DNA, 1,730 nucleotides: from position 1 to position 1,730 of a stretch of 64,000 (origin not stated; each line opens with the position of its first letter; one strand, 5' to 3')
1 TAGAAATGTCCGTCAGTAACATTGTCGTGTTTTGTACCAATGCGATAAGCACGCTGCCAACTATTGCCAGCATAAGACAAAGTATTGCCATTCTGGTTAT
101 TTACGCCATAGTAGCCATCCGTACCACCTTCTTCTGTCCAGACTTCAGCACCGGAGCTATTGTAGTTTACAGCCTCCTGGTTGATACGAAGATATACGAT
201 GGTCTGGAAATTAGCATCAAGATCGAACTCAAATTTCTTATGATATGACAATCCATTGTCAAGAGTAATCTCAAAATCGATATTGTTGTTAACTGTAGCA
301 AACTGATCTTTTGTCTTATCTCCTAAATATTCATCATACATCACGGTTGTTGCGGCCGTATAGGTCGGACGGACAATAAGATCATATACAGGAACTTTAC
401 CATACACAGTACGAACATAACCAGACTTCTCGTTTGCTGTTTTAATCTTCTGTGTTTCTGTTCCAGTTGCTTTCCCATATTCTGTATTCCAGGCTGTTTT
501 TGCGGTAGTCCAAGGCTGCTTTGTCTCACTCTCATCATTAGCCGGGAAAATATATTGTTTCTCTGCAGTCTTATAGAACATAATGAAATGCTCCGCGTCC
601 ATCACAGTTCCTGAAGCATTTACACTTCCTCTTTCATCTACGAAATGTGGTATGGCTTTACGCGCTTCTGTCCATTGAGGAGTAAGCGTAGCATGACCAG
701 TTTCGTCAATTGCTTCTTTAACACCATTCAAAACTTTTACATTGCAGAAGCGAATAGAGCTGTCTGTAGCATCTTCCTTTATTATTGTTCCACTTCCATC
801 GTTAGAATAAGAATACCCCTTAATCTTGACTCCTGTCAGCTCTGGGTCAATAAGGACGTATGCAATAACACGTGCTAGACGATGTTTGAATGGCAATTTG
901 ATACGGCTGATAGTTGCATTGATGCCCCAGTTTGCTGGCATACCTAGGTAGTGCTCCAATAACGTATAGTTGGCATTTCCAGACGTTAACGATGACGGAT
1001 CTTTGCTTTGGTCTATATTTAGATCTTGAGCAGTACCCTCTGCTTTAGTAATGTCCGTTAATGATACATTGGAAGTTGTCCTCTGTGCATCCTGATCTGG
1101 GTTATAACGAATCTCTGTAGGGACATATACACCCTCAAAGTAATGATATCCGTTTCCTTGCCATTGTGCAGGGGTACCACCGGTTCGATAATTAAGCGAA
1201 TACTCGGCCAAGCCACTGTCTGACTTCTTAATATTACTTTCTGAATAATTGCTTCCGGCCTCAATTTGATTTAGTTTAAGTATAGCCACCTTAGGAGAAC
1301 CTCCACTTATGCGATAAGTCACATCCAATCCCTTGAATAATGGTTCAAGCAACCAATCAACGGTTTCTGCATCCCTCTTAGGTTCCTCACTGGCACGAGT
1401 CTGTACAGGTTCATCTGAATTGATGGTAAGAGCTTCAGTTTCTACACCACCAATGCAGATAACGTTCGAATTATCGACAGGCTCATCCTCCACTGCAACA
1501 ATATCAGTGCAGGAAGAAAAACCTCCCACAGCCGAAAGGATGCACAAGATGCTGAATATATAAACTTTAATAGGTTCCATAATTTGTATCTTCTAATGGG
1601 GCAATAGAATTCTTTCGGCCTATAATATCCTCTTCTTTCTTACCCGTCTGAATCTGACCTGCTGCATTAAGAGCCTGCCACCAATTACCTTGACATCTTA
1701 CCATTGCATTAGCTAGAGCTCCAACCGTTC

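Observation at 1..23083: Oversized type V pilus-like operon: ten consecutive fimbrillin-type lipoproteins, all keeping a lipobox plus an early T-R-A/V site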

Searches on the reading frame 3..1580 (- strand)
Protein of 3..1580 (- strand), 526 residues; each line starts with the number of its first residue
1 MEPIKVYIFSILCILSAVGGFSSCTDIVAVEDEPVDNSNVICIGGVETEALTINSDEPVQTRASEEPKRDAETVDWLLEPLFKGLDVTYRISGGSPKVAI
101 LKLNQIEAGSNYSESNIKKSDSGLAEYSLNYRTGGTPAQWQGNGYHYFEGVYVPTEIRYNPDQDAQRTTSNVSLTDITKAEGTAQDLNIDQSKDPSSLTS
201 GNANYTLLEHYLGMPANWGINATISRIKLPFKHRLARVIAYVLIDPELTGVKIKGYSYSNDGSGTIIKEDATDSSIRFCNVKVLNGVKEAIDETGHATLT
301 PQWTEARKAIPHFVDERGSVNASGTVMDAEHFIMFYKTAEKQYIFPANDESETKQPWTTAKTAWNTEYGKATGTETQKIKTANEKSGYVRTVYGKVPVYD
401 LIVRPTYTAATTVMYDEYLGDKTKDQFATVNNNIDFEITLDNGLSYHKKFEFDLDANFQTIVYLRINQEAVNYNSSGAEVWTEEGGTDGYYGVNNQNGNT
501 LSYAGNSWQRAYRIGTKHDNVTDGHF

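Call 9: search_protein_families(library=pfam, max_evalue=0.01, proteins=[window:3-1580:-])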
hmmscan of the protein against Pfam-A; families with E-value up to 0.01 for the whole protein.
window:3-1580:- (526 aa): 0 families

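Call 61: search_protein_families(library=pfam, alignment_id=A4, max_evalue=0.1)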
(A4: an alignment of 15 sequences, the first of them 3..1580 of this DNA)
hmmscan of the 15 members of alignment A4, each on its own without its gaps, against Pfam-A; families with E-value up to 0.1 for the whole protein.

A. member 1, window:3-1580:- (526 aa): 0 families

B. families by the number of members that match (of 15 scanned): 3 families
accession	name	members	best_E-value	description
PF13149.12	Mfa_like_1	1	0.00017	Fimbrillin-like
PF12257.13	IML1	1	0.01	Vacuolar membrane-associated protein Iml1, N-terminal domain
PF13548.11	DUF4126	1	0.033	Domain of unknown function (DUF4126)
